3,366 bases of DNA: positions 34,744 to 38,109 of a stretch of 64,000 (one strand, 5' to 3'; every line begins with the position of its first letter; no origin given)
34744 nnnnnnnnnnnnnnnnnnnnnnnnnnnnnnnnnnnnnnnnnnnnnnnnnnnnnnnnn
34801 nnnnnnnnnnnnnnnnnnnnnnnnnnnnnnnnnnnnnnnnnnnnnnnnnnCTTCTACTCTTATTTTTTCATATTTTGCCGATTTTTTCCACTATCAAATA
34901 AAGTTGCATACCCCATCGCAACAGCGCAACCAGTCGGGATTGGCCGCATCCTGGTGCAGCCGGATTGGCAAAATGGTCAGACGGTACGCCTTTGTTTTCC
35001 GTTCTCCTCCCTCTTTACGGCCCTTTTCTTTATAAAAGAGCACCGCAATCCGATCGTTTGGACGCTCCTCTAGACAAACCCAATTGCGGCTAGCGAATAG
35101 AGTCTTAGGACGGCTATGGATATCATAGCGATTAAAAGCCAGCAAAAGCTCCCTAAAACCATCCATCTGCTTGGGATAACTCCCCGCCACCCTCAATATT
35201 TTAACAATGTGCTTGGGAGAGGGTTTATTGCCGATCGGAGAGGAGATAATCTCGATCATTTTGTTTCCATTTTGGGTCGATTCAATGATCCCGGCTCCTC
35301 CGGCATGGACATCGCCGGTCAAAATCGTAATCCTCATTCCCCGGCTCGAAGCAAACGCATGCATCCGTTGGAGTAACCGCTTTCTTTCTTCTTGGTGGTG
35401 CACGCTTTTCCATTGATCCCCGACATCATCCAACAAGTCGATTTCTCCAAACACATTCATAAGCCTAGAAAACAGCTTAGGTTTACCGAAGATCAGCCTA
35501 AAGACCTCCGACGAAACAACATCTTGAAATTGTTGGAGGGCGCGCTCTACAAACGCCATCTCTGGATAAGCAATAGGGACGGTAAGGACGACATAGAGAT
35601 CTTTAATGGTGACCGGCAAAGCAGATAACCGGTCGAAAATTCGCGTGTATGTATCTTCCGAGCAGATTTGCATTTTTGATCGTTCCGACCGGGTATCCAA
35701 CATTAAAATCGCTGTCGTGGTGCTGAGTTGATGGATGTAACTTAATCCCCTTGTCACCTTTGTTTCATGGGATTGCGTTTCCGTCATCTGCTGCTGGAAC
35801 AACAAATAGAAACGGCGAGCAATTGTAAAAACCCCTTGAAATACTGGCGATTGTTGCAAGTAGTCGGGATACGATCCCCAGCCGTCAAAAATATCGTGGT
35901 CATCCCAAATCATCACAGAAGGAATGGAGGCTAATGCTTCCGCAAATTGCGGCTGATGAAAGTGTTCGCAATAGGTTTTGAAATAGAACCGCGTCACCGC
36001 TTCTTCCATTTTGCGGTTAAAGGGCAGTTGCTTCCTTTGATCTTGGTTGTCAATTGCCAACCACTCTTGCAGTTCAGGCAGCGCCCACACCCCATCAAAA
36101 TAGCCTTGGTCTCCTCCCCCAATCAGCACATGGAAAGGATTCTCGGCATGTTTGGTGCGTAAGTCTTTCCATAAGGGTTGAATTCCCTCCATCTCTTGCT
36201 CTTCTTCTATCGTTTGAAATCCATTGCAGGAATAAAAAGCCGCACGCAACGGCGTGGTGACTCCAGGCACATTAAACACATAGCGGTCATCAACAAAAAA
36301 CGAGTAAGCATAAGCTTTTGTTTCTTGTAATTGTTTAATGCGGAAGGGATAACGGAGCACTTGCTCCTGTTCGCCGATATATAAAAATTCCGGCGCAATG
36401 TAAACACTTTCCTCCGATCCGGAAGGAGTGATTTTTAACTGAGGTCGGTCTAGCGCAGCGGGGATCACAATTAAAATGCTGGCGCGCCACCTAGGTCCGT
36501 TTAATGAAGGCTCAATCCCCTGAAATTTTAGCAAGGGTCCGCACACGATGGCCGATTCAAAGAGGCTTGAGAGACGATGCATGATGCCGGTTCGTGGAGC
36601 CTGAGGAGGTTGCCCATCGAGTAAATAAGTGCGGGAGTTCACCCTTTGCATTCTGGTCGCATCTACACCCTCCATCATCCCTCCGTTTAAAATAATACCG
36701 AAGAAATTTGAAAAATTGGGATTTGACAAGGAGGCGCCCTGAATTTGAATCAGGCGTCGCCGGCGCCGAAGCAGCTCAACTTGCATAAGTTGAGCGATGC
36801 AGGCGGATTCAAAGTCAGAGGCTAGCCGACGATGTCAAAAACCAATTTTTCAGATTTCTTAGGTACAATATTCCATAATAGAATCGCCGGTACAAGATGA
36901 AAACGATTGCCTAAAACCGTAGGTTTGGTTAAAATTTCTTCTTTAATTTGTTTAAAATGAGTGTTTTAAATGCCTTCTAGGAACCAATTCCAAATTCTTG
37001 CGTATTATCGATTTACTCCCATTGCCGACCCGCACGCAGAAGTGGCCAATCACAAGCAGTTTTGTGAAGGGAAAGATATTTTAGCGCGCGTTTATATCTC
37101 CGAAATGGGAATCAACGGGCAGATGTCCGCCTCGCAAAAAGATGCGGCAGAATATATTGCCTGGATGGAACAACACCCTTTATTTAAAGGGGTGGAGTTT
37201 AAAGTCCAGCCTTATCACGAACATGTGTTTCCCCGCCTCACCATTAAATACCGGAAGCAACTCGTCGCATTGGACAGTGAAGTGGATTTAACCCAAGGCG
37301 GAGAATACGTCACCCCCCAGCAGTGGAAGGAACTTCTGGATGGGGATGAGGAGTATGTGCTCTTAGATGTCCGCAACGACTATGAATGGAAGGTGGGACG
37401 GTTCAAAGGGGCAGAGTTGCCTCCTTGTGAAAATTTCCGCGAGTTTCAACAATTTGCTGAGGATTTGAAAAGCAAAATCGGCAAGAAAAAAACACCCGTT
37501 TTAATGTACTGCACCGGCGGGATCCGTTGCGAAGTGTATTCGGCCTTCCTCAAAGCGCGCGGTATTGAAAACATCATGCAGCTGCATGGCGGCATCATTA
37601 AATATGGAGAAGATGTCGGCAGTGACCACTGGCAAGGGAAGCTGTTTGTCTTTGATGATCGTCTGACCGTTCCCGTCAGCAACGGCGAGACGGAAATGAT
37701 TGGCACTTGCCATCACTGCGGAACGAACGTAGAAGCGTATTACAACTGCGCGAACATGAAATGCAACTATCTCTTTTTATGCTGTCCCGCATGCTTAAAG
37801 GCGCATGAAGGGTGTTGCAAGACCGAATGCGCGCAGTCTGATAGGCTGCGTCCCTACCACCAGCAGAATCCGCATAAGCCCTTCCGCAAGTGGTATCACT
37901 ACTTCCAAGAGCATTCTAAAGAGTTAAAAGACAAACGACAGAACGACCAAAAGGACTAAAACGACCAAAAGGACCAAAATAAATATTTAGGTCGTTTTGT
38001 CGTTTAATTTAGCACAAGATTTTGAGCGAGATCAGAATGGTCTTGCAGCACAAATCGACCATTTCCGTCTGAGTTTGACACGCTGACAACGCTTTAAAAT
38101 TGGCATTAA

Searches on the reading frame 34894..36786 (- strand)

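Call 23: search_protein_families(library=pfam, proteins=[window:34894-36786:-], max_evalue=0.00001)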
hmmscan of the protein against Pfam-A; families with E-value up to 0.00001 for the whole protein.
window:34894-36786:- (630 aa): 2 families
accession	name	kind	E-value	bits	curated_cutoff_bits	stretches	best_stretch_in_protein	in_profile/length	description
PF19050.5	PhoD_2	-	8.7e-75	252.3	22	2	167-420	22-289/543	PhoD related phosphatase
PF09423.15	PhoD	-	4.1e-11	43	27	1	183-375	2-171/343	PhoD-like phosphatase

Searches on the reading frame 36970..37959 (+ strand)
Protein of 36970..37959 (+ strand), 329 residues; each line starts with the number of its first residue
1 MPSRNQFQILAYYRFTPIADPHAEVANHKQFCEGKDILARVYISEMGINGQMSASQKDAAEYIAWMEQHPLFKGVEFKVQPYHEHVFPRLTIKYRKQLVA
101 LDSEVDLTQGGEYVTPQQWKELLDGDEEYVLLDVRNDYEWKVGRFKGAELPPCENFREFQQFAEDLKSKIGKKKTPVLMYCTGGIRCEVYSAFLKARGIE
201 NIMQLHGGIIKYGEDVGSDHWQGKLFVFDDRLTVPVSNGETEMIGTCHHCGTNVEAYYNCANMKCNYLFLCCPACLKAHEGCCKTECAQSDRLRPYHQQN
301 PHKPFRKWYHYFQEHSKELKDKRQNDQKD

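Call 72: search_protein_families(library=pfam, proteins=[window:36970-37959:+], max_evalue=0.00001)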
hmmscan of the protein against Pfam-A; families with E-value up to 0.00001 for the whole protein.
window:36970-37959:+ (329 aa): 3 families
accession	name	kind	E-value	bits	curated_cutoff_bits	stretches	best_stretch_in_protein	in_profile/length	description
PF17773.7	UPF0176_N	-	1.4e-21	77.1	26.2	1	8-97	2-91/92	UPF0176 acylphosphatase like domain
PF12368.13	Rhodanese_C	-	3.9e-20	72.4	26.9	1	222-288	1-66/66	Rhodanase C-terminal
PF00581.25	Rhodanese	-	2.7e-10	41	22.2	1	116-212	2-99/102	Rhodanese-like domain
